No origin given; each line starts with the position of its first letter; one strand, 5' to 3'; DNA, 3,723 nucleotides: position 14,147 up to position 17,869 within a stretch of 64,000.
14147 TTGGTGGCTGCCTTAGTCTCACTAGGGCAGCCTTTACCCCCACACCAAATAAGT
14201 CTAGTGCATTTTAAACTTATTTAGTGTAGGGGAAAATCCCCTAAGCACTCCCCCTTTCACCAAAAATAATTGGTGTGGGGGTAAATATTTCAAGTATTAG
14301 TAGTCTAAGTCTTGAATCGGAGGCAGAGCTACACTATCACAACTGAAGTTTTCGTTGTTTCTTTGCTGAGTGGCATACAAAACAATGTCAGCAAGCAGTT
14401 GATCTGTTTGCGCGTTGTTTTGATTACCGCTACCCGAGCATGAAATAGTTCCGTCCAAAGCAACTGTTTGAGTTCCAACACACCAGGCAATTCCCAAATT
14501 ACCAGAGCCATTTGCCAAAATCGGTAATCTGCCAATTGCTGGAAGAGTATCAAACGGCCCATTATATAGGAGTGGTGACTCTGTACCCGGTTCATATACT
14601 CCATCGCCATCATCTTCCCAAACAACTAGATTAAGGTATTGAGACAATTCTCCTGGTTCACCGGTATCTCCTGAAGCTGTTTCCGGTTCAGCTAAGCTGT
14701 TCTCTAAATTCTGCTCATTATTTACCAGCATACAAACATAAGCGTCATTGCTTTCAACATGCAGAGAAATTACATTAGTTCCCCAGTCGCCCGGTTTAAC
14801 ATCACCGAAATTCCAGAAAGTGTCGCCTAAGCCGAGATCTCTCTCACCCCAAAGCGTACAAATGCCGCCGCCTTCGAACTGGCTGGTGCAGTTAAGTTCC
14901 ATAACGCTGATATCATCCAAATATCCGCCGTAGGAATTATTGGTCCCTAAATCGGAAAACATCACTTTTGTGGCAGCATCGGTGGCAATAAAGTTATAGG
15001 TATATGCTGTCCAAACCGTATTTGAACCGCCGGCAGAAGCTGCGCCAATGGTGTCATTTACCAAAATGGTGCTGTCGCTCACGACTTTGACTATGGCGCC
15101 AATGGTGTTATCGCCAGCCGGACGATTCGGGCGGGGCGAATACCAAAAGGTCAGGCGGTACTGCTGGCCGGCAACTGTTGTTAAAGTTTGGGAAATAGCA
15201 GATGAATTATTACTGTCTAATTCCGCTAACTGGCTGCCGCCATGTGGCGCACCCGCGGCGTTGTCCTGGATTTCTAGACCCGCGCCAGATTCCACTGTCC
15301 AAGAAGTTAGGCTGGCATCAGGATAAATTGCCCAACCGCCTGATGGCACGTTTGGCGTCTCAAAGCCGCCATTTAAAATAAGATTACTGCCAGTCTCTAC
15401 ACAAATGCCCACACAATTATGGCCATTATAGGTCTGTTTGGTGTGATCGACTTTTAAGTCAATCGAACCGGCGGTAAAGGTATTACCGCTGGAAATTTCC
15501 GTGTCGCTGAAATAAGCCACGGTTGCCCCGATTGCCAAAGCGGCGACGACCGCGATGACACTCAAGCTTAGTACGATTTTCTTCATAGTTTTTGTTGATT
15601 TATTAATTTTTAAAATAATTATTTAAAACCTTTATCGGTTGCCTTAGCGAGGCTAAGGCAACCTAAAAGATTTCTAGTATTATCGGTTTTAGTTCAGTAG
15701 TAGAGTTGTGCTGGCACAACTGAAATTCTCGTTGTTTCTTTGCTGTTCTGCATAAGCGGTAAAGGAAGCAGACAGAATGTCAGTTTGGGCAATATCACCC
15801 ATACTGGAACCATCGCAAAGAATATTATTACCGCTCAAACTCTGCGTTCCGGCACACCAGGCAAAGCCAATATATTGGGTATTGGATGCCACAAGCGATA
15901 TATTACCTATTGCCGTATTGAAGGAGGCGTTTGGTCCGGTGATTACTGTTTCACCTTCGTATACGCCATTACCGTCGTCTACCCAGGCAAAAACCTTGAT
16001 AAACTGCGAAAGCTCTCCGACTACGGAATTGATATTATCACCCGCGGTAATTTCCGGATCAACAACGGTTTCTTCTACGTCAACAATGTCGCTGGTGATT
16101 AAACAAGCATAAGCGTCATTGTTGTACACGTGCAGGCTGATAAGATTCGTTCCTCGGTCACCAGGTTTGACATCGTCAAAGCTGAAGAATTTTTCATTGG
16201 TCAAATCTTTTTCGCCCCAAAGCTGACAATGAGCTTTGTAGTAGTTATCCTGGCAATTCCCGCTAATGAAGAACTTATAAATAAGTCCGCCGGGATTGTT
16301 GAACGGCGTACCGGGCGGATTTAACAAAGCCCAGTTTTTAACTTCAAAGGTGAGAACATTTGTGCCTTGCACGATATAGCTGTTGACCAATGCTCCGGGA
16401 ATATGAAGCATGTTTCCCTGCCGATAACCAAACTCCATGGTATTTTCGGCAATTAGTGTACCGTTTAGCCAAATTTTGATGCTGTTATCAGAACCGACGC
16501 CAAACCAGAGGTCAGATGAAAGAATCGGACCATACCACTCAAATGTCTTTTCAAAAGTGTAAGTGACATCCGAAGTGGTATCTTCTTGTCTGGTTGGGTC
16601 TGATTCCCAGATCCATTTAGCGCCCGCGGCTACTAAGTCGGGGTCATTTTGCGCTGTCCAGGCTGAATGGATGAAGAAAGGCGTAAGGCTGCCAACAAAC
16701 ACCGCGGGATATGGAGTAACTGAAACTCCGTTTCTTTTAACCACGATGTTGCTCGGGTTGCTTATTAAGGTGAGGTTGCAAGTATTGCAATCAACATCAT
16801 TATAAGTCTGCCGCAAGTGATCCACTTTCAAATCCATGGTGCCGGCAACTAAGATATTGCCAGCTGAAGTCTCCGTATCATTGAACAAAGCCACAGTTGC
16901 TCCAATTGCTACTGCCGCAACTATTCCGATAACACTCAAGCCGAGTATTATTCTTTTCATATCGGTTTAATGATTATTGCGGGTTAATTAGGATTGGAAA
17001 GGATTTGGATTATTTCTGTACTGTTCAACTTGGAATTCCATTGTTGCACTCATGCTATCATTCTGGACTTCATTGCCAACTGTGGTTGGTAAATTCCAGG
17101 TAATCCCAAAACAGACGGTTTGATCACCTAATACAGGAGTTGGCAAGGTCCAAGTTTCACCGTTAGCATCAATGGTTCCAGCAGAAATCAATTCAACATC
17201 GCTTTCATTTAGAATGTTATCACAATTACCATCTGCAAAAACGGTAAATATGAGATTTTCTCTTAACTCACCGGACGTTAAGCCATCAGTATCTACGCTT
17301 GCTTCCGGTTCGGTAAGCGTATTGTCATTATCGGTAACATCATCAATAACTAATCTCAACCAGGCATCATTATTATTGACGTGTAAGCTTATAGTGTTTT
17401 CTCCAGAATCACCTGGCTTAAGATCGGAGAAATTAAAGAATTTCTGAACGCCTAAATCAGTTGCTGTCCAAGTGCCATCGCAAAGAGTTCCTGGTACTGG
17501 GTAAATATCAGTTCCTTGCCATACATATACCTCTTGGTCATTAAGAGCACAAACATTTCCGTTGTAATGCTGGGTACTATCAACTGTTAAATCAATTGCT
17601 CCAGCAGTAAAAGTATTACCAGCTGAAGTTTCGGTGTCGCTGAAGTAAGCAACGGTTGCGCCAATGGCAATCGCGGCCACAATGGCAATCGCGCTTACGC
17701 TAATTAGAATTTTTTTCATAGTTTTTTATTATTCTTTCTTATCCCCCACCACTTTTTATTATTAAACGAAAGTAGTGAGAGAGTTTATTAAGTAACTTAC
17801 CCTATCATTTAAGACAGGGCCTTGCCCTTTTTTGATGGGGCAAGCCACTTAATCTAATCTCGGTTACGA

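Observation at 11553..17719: SipW-type signal peptidase coupled to four tandem camelysin/TasA-like paralogues: a candidate secreted fibre/matrix system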

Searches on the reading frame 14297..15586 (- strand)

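Call 3: search_protein_families(library=pfam, proteins=[window:14297-15586:-], max_evalue=0.01)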
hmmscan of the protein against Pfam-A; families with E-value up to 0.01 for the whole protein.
window:14297-15586:- (429 aa): 4 families
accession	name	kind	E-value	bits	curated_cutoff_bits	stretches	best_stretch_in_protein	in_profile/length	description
PF04862.18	DUF642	-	8e-10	39.1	27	1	69-228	2-156/157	Protein of unknown function (DUF642)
PF12389.13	Peptidase_M73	-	1.3e-05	25.6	22.5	1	2-49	4-50/196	Camelysin metallo-endopeptidase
PF00629.30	MAM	-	0.0014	18.9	26.4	1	75-233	3-157/158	MAM domain, meprin/A5/mu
PF22825.2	HpiC1-like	-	0.0081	16.7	27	0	70-200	5-140/174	HpiC1 cyclase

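Call 4: search_protein_families(library=ncbifam, proteins=[window:14297-15586:-], max_evalue=0.01)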
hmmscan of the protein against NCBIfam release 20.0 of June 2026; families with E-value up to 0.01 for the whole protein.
window:14297-15586:- (429 aa): 2 families
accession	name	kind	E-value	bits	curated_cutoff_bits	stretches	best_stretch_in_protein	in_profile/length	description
TIGR04362.1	choice_anch_C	subfamily_domain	8.5e-23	81.3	120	1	68-228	1-157/157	choice-of-anchor C family protein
TIGR04088.1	cognate_SipW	domain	2e-07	31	19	1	10-42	3-34/34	SipW-dependent-type signal peptide-containing protein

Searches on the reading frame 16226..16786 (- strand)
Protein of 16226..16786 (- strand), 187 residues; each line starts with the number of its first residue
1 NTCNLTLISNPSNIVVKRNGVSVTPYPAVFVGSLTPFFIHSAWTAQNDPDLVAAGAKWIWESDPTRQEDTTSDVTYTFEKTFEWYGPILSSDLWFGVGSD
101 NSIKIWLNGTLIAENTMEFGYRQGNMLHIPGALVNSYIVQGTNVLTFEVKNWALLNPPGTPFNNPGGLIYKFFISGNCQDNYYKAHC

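Call 52: search_protein_families(library=pfam, proteins=[window:16226-16786:-], max_evalue=1)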
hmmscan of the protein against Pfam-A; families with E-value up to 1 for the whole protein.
seq(187 aa): 0 families

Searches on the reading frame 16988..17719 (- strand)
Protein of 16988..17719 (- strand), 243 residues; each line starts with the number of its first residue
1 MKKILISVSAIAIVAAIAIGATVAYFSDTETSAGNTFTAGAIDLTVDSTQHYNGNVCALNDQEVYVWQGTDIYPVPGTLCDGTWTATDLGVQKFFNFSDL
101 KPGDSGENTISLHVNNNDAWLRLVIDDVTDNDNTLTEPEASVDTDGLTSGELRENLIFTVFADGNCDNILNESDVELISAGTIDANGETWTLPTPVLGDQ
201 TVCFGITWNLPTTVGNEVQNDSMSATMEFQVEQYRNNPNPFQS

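Call 3: search_protein_families(library=pfam, proteins=[window:16988-17719:-], max_evalue=0.01)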
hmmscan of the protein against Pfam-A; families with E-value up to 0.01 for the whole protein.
window:16988-17719:- (243 aa): 1 family
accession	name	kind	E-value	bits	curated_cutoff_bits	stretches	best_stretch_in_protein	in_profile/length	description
PF12389.13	Peptidase_M73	-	2e-07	31.4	22.5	1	2-50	4-51/196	Camelysin metallo-endopeptidase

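Call 4: search_protein_families(library=ncbifam, proteins=[window:16988-17719:-], max_evalue=0.01)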
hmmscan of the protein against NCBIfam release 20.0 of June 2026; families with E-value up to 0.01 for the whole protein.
window:16988-17719:- (243 aa): 1 family
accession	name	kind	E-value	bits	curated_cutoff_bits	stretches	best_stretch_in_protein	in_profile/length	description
TIGR04088.1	cognate_SipW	domain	1.1e-08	35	19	1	9-41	2-33/34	SipW-dependent-type signal peptide-containing protein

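Call 12: find_homologous_proteins(query=window:16988-17719:-)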
Query window:16988-17719:- (243 aa): 1934 proteins with E <= 0.001 among 2471 candidates; the best 120 are listed.
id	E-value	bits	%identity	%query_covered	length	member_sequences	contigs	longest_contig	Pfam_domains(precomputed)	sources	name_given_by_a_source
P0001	4.2e-158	542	100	100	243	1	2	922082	PF12389.14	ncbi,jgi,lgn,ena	ncbi:MAG: TasA family protein [Patescibacteria group bacterium]|jgi:predicted ribosomally synthesize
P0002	2.6e-104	366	68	99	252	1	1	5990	PF12389.14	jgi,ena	-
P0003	1.8e-102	360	68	99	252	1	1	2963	PF12389.14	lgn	-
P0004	8.7e-100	351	64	99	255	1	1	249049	PF12389.14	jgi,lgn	jgi:predicted ribosomally synthesized peptide with SipW-like signal peptide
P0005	2.7e-92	327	62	100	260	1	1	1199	PF12389.14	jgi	-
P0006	3.9e-92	326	64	99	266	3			-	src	-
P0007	1.3e-90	321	61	99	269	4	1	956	PF12389.14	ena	-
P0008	4.4e-90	320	60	99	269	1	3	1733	PF12389.14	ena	-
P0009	6.5e-90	319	60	99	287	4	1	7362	PF12389.14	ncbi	-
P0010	1.4e-89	318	61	99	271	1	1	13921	PF12389.14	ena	-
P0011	9.6e-89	315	61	91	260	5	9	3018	-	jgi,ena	-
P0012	2.3e-87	311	61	91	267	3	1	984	PF12389.14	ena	-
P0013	1.1e-85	305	59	99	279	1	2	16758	PF12389.14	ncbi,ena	-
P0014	3.6e-85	303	61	99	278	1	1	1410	PF12389.14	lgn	-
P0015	6.1e-85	303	58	99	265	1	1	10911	PF12389.14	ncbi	-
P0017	1.2e-83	299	65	98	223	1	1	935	PF12389.14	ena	-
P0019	2.6e-82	294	58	98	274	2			PF12389.14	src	-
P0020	5.4e-82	293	63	99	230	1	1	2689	PF12389.14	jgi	jgi:predicted ribosomally synthesized peptide with SipW-like signal peptide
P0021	8.7e-81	289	56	99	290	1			PF12389.14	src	-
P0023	8.0e-78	279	55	100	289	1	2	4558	PF12389.14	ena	-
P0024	2.1e-77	278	56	100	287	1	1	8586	PF12389.14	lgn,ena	-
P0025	2.9e-77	278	57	98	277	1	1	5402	PF12389.14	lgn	-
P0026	3.5e-73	264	55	100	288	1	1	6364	PF12389.14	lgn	-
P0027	4.5e-72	261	54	98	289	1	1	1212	PF12389.14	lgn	-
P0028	8.5e-72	260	57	99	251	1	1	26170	PF12389.14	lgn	-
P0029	8.0e-71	256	55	91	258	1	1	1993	PF12389.14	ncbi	-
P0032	1.8e-67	246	51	97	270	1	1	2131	PF12389.14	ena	-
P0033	4.0e-67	244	51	97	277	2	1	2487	PF12389.14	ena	-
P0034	1.4e-66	243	54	88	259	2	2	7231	PF12389.14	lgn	-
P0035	4.7e-66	241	52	99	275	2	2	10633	PF12389.14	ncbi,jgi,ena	ncbi:MAG: TasA family protein [Patescibacteria group bacterium]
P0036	9.9e-66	240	51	98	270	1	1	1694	PF12389.14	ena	-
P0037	1.6e-65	239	53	98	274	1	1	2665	PF12389.14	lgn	-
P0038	3.0e-65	238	52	98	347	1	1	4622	PF12389.14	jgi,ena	-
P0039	9.1e-65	237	54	100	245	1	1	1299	PF12389.14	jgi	jgi:predicted ribosomally synthesized peptide with SipW-like signal peptide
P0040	1.7e-64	236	44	99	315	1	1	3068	PF12389.14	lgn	-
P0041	4.2e-64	234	51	98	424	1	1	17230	PF12389.14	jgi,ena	-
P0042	5.6e-64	234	52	98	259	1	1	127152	PF12389.14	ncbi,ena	-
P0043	8.4e-64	234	46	98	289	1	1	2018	PF12389.14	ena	-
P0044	1.8e-63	232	51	98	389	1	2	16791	PF12389.14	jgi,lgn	jgi:predicted ribosomally synthesized peptide with SipW-like signal peptide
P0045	1.9e-63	232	61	64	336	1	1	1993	PF12389.14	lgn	-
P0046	4.0e-63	231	52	98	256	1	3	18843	PF12389.14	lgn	-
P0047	5.4e-63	231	51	98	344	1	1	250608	PF12389.14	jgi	jgi:predicted ribosomally synthesized peptide with SipW-like signal peptide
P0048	5.9e-63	231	62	57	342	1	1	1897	PF12389.14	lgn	-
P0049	7.3e-63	230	52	96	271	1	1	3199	PF12389.14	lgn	-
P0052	1.4e-62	230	53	98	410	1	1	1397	PF12389.14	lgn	-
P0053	1.4e-62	230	51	100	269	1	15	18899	PF12389.14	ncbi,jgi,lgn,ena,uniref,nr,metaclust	ncbi:hypothetical protein A3H53_00240 [Candidatus Nomurabacteria bacterium RIFCSPLOWO2_02_FULL_40_10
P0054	2.7e-62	229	42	99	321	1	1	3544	PF12389.14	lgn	-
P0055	4.2e-62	228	54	99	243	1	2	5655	PF12389.14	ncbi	-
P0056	4.7e-62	228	49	97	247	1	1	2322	PF12389.14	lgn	-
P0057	1.5e-61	226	51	98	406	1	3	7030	PF12389.14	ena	-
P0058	3.1e-61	225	48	98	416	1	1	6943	PF12389.14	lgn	-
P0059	3.3e-61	225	48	98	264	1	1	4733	PF12389.14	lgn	-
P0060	3.5e-61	225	54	97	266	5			PF12389.14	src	-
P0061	4.0e-61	225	55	99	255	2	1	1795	PF12389.14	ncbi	-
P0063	5.7e-61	224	60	60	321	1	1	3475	PF12389.14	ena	-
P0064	9.5e-61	224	43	99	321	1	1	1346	PF12389.14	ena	-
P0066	1.8e-60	223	50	98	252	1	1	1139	PF12389.14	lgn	-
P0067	3.0e-60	222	48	98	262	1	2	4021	PF12389.14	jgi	jgi:predicted ribosomally synthesized peptide with SipW-like signal peptide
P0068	3.0e-60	222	51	97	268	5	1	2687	PF12389.14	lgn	-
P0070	1.0e-59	220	49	98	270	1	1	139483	PF12389.14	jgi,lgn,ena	-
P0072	1.6e-59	220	49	99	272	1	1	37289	PF12389.14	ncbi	-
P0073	1.6e-59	219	54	67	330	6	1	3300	PF12389.14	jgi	-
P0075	2.2e-59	219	51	97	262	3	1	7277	PF12389.14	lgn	-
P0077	4.0e-59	218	50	98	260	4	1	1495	PF12389.14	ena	-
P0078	4.4e-59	218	46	98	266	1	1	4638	PF12389.14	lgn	-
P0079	4.5e-59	218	55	67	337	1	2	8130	PF12389.14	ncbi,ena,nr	ncbi:MAG: von Willebrand factor type A [Parcubacteria group bacterium Athens0714_26]|nr:MAG: von Wil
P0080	4.8e-59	218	49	99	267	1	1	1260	PF12389.14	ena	-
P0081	4.8e-59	218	41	98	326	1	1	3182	PF12389.14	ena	-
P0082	1.2e-58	217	48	98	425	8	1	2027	PF12389.14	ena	-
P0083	1.4e-58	216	46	99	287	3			PF12389.14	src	-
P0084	1.4e-58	216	41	100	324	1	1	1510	PF12389.14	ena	-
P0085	1.4e-58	216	51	82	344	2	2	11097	PF12389.14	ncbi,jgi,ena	-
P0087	2.5e-58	216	49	97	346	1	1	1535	PF12389.14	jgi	-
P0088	2.9e-58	215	50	98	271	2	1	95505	PF12389.14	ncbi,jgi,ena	ncbi:MAG: SipW-dependent-type signal peptide-containing protein [Candidatus Paceibacterota bacterium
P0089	3.5e-58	215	42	98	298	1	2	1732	PF12389.14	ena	-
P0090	4.3e-58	215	51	89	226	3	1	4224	PF12389.14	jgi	jgi:Ca-activated chloride channel family protein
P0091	7.7e-58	214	51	93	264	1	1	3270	PF12389.14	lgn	-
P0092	8.6e-58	214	48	99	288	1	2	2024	PF12389.14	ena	-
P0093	1.1e-57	213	51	93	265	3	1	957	PF12389.14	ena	-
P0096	1.6e-57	213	48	98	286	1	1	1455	PF12389.14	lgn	-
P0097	2.0e-57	213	48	91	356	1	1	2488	PF12389.14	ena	-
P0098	2.6e-57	212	48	98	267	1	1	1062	PF12389.14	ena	-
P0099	3.1e-57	212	48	98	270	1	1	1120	PF12389.14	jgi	jgi:predicted ribosomally synthesized peptide with SipW-like signal peptide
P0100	3.2e-57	212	43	99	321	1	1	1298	PF12389.14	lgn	-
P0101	3.8e-57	212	50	99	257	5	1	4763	PF12389.14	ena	-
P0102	4.1e-57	212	49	99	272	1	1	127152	PF12389.14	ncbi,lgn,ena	-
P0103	4.6e-57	211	48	98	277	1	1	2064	PF12389.14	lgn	-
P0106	8.2e-57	211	52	67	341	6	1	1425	PF12389.14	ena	-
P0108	1.1e-56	210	49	98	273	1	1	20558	PF12389.14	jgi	jgi:predicted ribosomally synthesized peptide with SipW-like signal peptide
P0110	1.1e-56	210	58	50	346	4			PF12389.14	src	-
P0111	1.3e-56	210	43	95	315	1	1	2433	PF12389.14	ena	-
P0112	1.9e-56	209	46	98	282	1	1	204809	PF12389.14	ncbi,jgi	jgi:predicted ribosomally synthesized peptide with SipW-like signal peptide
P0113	2.7e-56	209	41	99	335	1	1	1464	PF12389.14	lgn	-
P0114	2.8e-56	209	46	98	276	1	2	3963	PF12389.14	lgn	-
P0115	2.8e-56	209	50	99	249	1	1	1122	PF12389.14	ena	-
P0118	4.5e-56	208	45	98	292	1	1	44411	PF12389.14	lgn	-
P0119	6.8e-56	208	48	99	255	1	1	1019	PF12389.14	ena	-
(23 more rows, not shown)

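Call 22: search_solved_structures(query=A2, max_evalue=10, show_alignments=3)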
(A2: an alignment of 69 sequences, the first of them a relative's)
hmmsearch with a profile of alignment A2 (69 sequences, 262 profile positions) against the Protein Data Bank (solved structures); distinct sequences matched with E-value up to 10: 0.

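Call 23: find_related_loci(query=A2, collection=genome_contigs, flank=10000)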
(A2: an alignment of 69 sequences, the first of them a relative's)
Query A2 (243 aa) in genome_contigs; peptide patterns used: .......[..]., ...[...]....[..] (x = any residue, [..] = any of these).
495 stretches matched a pattern; 444 encode a relative of the query (tblastn E <= 1e-3); the best 80 are kept; 80 distinct loci.
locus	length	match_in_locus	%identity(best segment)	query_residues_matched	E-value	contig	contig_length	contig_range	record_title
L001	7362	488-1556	60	1-240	8e-95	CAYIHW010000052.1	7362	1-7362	MAG TPA_asm: uncultured Candidatus Saccharibacteria bacterium isolate ERP119705_co23_139 genome assembly, contig: NODE_1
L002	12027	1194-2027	59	1-241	6e-88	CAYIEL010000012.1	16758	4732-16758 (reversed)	MAG TPA_asm: uncultured Candidatus Saccharibacteria bacterium isolate ERP119705_co18_447 genome assembly, contig: NODE_4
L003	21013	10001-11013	52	1-239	2e-71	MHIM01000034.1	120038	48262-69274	MAG: Candidatus Buchananbacteria bacterium RIFCSPLOWO2_01_FULL_39_33 rifcsplowo2_01_scaffold_667, whole genome shotgun s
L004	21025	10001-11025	53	2-239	1e-70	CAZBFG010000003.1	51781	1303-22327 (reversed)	MAG TPA_asm: uncultured Bdellovibrionales bacterium isolate ERP113451_co1_34 genome assembly, contig: NODE_521_length_51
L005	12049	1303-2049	52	1-237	2e-70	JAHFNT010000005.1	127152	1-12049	MAG: Candidatus Nomurabacteria bacterium isolate nzgw487 NODE_108_length_127153_cov_5.038156, whole genome shotgun seque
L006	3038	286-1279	53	1-238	5e-66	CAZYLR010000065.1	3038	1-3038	MAG TPA_asm: uncultured Candidatus Saccharibacteria bacterium isolate SRP050083_co2_396 genome assembly, contig: NODE_34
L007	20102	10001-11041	48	1-237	2e-65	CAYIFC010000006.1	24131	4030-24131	MAG TPA_asm: uncultured Candidatus Saccharibacteria bacterium isolate ERP119705_co18_680 genome assembly, contig: NODE_2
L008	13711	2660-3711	50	1-237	2e-65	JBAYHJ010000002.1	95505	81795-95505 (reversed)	MAG: Candidatus Paceibacterota bacterium isolate SO_2016_GW1_147 scaffold00513_OW334_2016, whole genome shotgun sequence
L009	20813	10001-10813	47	1-239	2e-63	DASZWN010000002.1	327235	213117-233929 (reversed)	MAG TPA_asm: Candidatus Paceibacterota bacterium isolate SMAG_U6158 k141_358405, whole genome shotgun sequence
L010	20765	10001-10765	47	1-240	1e-62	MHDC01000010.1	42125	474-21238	MAG: Microgenomates group bacterium RBG_16_45_19 RBG_16_scaffold_167, whole genome shotgun sequence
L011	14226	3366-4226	45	1-237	2e-61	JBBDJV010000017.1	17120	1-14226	MAG: Candidatus Paceibacterota bacterium isolate LejiaA_42_15 Lejia_A_4845_length_17120_cov_8, whole genome shotgun sequ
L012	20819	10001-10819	46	1-239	2e-61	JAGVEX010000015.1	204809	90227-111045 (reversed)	MAG: bacterium isolate DeMMO2_23 c_000000032559, whole genome shotgun sequence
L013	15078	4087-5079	40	1-242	4e-61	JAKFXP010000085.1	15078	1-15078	MAG: Parcubacteria group bacterium isolate ND3_Bin_29 ND3_0000822, whole genome shotgun sequence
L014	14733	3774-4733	40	1-241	8e-61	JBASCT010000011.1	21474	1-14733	MAG: Minisyncoccia bacterium isolate MFD03501_ilm_asm_bin2 k127_73787, whole genome shotgun sequence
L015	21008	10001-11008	51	2-237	7e-61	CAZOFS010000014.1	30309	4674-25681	MAG TPA_asm: uncultured Bdellovibrionales bacterium isolate SRP342105_co1_261 genome assembly, contig: NODE_1958_length_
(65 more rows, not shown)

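Call 27: predict_structure(alignment_id=A2)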
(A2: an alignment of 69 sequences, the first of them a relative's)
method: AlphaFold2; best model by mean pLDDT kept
length: 243 residues; sequences in the alignment: 69
mean_pLDDT: 82.1   pTM: 0.75
mean pLDDT of the five models: 82.1, 81.0, 79.9, 79.3, 79.1
residues with pLDDT >= 90: 116; 70-90: 80; 50-70: 27; < 50: 20
segments of 3 or more residues with pLDDT < 50: 14-21, 30-40
pLDDT, mean of each block of 10 residues (from residue 1): 55 47 54 41 81 96 97 96 85 79 93 89 91 77 75 94 88 92 93 91 94 89 88 87 78
secondary structure, 60 per line:
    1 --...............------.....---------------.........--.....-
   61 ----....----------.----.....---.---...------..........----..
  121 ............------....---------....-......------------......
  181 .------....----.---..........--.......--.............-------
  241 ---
elements in order: H3-17 E24-28 E44-52 E55-59 E65-68 E84-88 E96-98 E105-114 E119-132 H139-142 H152-155 E157-162 E175-181 E188-191 E200-209 H212-218 E221-233

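Call 29: fold_search(model_id=the predicted structure, library=pdb)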
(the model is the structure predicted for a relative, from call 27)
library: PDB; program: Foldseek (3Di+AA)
matches with E <= 10: 1445; with E <= 0.001: 4
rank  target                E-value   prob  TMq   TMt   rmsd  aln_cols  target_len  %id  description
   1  3nru_D                2.0e-04  1.00  0.31  0.42   7.7       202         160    8  Ligand binding domain of EPHA7 (released 2010-12-08)
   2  5cfa_B                7.4e-04  0.57  0.21  0.17  16.7       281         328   11  Crystal structures of Bbp from Staphylococcus aureus with peptide ligand (released 2015-09-23)
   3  4dxr_A                8.2e-04  0.98  0.28  0.33  10.4       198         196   11  Human SUN2-KASH1 complex (released 2012-06-06)
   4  3unp                  9.8e-04  0.99  0.26  0.31   7.6       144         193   14  Structure of human SUN2 SUN domain (released 2011-12-21)
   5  4fi9_A                1.2e-03  0.99  0.26  0.30   7.8       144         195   14  Structure of human SUN-KASH complex (released 2012-07-18)
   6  2xom_A                1.3e-03  0.99  0.31  0.47  10.2       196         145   10  Atomic resolution structure of TmCBM61 in complex with beta-1,4- galactotriose (released 2010-09-08)
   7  3nru_B                1.3e-03  0.99  0.30  0.42   7.9       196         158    9  Ligand binding domain of EPHA7 (released 2010-12-08)
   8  8aur_A                1.8e-03  1.00  0.35  0.37   5.8       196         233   12  Cryo-EM structure of a TasA fibre (released 2022-11-30)
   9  4tlg_B                1.9e-03  1.00  0.29  0.20  11.7       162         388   14  Crystal structure of SEC14-like protein 4 (SEC14L4) (released 2014-07-02)
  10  5ywz                  2.0e-03  0.95  0.28  0.29  11.7       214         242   14  AID-SUN tandem of SUN1 (released 2018-02-21)
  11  6wmg                  2.1e-03  0.97  0.25  0.30   7.8       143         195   14  Human Sun2 (500-717) (released 2020-12-02)
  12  3nru_G                2.4e-03  0.99  0.32  0.44   7.2       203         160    8  Ligand binding domain of EPHA7 (released 2010-12-08)
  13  7vrn_B                2.4e-03  0.38  0.22  0.14  22.4       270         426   10  Structure of infectious bursal disease virus Gt strain (released 2022-03-30)
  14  7vrp_C                2.7e-03  0.44  0.23  0.16  22.4       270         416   11  Structure of infectious bursal disease virus Gx strain (released 2022-03-30)
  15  7vrp_J                2.8e-03  0.13  0.15  0.10  23.4       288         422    9  Structure of infectious bursal disease virus Gx strain (released 2022-03-30)
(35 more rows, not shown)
